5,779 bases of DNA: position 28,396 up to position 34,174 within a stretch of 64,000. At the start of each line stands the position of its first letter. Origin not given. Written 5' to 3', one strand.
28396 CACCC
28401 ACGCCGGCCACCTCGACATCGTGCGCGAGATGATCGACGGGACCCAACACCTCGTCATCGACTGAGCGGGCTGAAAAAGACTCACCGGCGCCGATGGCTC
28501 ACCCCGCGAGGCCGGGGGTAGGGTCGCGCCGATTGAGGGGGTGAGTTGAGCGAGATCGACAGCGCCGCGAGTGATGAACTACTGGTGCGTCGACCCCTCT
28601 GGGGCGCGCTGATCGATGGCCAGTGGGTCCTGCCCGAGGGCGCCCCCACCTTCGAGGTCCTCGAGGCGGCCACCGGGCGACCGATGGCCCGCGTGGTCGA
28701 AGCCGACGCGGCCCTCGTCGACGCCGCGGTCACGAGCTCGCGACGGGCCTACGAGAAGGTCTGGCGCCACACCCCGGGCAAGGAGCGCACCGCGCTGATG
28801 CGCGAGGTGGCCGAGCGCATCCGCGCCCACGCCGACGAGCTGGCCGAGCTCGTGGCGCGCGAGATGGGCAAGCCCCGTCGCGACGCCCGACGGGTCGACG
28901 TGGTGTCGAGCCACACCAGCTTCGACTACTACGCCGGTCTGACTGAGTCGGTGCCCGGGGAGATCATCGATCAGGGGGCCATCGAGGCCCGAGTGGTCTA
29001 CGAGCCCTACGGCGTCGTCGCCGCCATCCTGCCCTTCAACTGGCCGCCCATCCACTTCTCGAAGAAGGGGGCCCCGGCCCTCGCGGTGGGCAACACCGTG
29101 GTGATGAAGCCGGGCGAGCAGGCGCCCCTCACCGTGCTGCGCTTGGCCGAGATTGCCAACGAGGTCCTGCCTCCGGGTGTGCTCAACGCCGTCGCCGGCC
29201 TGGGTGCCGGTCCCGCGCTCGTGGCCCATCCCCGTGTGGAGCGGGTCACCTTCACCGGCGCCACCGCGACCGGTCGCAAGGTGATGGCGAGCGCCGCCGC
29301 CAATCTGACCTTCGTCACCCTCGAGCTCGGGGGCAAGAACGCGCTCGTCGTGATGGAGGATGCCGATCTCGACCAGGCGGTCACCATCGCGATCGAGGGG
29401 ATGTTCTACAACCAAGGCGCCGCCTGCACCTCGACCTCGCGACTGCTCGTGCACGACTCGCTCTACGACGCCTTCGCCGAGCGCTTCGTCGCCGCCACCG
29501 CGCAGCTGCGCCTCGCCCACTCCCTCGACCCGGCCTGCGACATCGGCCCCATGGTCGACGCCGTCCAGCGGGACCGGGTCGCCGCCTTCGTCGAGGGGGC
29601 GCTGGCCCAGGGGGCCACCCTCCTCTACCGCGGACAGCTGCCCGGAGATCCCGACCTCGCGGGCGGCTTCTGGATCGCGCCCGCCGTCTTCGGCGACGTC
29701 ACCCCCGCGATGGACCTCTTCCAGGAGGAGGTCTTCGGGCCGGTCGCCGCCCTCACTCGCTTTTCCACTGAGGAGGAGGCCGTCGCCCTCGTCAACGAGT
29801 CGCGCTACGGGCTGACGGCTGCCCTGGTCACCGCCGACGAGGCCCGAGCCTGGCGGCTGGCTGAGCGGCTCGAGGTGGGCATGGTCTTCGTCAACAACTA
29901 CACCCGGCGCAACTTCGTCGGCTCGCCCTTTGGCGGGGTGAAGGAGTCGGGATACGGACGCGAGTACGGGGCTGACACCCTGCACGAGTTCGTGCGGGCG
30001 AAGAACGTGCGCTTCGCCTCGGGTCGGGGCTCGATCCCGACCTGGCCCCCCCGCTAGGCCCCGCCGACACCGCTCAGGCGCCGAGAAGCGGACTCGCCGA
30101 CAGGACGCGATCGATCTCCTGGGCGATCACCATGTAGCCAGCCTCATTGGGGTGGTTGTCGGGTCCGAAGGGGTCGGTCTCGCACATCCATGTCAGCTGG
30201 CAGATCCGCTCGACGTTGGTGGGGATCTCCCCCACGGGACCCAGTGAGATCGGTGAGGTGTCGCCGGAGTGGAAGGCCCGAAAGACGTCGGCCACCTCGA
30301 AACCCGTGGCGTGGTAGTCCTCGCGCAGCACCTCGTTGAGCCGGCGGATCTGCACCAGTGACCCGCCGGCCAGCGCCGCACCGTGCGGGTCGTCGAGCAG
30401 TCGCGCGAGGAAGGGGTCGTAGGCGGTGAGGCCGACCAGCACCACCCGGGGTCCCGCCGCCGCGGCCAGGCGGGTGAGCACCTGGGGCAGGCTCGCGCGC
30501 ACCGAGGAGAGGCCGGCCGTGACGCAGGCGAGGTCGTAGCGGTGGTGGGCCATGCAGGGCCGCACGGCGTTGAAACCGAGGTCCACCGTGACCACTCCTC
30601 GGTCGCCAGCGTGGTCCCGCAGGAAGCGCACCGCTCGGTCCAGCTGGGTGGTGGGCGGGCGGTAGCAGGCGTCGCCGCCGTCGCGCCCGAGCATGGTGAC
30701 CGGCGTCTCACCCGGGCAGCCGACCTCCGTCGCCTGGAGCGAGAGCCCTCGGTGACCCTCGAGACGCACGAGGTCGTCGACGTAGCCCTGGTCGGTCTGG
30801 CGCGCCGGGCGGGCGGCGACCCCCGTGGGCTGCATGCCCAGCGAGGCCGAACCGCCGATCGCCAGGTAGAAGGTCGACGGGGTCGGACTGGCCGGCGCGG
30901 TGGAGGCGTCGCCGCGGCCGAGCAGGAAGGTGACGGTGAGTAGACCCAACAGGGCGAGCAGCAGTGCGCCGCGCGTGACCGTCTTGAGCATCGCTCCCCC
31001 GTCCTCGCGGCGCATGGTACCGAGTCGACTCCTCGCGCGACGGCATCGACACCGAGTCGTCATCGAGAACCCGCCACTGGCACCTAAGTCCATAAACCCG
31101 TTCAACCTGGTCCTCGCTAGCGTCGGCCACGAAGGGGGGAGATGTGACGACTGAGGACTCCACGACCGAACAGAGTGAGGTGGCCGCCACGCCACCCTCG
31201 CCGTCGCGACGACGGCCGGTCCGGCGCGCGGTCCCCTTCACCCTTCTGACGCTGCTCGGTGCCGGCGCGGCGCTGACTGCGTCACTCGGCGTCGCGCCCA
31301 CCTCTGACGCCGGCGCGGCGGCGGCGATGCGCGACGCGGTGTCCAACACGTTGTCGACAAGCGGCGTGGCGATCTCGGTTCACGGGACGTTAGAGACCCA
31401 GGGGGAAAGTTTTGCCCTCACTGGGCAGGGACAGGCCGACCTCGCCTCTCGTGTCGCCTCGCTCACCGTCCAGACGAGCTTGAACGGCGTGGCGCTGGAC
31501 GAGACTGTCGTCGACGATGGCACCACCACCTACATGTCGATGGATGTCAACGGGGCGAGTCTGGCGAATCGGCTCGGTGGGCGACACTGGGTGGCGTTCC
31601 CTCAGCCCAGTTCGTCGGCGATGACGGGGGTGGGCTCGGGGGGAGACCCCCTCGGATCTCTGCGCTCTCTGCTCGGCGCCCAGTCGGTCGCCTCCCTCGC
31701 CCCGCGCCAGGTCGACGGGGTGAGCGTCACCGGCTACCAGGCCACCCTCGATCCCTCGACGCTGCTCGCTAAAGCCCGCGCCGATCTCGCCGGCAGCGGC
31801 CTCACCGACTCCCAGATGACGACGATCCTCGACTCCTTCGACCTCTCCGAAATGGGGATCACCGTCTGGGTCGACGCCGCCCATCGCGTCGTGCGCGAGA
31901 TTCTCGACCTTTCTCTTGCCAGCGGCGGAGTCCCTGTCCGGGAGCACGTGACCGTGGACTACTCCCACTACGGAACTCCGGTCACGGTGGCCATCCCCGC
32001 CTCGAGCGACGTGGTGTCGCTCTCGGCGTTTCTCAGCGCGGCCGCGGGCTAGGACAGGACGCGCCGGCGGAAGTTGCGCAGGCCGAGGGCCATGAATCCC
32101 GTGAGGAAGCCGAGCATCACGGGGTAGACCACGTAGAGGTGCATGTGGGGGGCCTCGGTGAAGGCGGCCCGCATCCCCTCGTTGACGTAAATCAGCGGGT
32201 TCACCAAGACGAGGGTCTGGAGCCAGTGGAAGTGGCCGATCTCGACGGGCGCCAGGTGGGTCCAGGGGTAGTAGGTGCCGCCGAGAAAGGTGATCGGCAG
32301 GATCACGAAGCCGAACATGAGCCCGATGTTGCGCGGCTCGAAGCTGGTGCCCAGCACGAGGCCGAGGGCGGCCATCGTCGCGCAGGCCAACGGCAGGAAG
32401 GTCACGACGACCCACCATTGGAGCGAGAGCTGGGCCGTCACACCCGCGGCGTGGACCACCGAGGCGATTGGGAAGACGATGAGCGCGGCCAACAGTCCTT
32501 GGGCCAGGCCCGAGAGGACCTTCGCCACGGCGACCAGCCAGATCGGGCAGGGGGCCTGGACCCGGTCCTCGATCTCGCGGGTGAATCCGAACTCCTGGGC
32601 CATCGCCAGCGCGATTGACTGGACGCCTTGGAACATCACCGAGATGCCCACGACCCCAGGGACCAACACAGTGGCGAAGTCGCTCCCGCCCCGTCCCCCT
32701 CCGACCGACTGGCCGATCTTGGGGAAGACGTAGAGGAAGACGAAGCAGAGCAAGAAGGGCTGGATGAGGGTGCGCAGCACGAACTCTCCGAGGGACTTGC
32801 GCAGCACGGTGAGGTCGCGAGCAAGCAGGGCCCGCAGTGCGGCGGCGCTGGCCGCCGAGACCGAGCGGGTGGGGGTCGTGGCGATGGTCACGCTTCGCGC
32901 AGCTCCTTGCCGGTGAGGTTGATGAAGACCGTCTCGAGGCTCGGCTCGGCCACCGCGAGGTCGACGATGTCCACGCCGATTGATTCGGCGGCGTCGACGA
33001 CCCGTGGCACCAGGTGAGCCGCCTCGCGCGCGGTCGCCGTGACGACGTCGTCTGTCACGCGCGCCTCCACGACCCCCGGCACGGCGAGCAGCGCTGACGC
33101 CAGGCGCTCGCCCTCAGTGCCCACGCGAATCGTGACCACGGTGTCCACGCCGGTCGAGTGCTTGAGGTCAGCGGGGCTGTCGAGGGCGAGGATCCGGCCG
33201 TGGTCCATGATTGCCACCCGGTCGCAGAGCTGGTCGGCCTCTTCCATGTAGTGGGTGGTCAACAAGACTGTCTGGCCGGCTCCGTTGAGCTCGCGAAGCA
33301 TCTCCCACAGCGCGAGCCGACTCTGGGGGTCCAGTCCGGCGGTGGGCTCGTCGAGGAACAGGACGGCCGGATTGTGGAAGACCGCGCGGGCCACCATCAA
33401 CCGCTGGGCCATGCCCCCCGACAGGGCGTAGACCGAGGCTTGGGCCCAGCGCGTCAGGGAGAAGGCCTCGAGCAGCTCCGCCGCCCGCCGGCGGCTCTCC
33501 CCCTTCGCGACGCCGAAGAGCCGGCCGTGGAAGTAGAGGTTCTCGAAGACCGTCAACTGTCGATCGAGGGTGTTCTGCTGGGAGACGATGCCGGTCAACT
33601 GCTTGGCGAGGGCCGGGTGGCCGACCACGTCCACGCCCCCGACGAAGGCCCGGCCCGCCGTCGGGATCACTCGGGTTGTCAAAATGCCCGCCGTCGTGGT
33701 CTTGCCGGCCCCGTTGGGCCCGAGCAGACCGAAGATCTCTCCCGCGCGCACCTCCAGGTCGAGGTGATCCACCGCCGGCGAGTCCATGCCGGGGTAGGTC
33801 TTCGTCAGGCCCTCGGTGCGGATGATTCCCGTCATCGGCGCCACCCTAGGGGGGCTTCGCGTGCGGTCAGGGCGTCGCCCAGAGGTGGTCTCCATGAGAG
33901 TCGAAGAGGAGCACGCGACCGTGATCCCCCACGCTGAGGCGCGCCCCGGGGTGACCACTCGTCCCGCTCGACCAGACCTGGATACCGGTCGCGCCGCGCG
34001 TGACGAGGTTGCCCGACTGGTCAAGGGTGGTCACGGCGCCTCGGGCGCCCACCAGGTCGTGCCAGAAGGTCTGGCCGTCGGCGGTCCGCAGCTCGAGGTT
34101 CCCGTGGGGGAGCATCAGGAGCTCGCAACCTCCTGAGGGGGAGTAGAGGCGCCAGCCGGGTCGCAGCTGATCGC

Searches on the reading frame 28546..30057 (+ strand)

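Call 59: search_protein_families(library=pfam, proteins=[window:28546-30057:+], max_evalue=0.0001)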
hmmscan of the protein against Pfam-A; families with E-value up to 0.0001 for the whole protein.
window:28546-30057:+ (503 aa): 1 family
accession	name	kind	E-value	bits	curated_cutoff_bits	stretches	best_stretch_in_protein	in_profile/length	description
PF00171.27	Aldedh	-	7e-152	506.6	23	1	27-488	1-461/461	Aldehyde dehydrogenase family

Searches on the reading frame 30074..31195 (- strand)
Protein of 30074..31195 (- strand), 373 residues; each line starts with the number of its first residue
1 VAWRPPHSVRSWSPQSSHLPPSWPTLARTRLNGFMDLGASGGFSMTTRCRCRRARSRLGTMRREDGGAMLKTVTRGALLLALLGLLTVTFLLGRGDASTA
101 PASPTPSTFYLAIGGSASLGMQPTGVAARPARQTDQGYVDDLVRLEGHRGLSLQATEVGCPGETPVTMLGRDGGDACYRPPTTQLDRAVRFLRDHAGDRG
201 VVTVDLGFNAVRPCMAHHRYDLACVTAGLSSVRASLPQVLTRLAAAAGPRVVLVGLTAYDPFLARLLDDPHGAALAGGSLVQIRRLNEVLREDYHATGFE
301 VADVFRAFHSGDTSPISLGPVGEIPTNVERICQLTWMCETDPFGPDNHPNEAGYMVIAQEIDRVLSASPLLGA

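Call 59: search_protein_families(library=pfam, proteins=[window:30074-31195:-], max_evalue=0.0001)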
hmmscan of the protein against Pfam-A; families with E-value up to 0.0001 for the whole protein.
window:30074-31195:- (373 aa): 1 family
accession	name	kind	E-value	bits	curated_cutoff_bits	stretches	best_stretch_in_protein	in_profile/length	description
PF13472.12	Lipase_GDSL_2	-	1.7e-05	25.9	32.9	1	113-354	2-176/178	GDSL-like Lipase/Acylhydrolase family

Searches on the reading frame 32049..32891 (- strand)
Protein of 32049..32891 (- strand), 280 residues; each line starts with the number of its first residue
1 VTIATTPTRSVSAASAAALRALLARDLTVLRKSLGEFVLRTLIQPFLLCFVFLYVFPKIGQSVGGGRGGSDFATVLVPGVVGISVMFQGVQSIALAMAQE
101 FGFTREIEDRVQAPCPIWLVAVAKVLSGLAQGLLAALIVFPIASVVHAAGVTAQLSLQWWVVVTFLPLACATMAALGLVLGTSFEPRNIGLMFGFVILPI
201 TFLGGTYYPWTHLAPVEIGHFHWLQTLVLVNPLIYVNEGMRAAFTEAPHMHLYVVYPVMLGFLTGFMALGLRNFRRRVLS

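Call 59: search_protein_families(library=pfam, proteins=[window:32049-32891:-], max_evalue=0.0001)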
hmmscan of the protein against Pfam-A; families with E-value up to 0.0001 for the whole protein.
window:32049-32891:- (280 aa): 1 family
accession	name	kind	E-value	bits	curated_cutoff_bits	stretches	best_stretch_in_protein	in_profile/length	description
PF01061.29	ABC2_membrane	-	2e-16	60.6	26.9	1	19-244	3-210/211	ABC-2 type transporter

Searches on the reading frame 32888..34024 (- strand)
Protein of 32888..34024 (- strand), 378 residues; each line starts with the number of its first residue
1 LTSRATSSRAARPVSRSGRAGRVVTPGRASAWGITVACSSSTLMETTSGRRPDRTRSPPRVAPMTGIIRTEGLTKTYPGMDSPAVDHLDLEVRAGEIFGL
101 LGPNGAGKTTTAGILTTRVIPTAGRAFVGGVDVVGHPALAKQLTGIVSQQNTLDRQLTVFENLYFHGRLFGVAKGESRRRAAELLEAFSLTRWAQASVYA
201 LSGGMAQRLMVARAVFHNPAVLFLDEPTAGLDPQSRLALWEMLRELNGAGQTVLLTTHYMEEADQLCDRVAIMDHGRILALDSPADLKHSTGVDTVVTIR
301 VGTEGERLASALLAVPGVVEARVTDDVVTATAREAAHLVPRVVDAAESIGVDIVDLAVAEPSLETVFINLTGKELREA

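Call 59: search_protein_families(library=pfam, proteins=[window:32888-34024:-], max_evalue=0.0001)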
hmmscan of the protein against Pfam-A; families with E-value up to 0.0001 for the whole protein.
window:32888-34024:- (378 aa): 3 families
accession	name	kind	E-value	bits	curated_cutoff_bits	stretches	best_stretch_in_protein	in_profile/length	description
PF00005.33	ABC_tran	-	5.8e-30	105.1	25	1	86-229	2-137/137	ABC transporter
PF13304.12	AAA_21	-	1.9e-08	35.2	27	1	214-258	251-298/304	AAA domain, putative AbiEii toxin, Type IV TA system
PF13732.12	DrrA1-3_C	-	1.5e-05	26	27.4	1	284-370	3-80/81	ATP-binding protein DrrA1-3-like, C-terminal domain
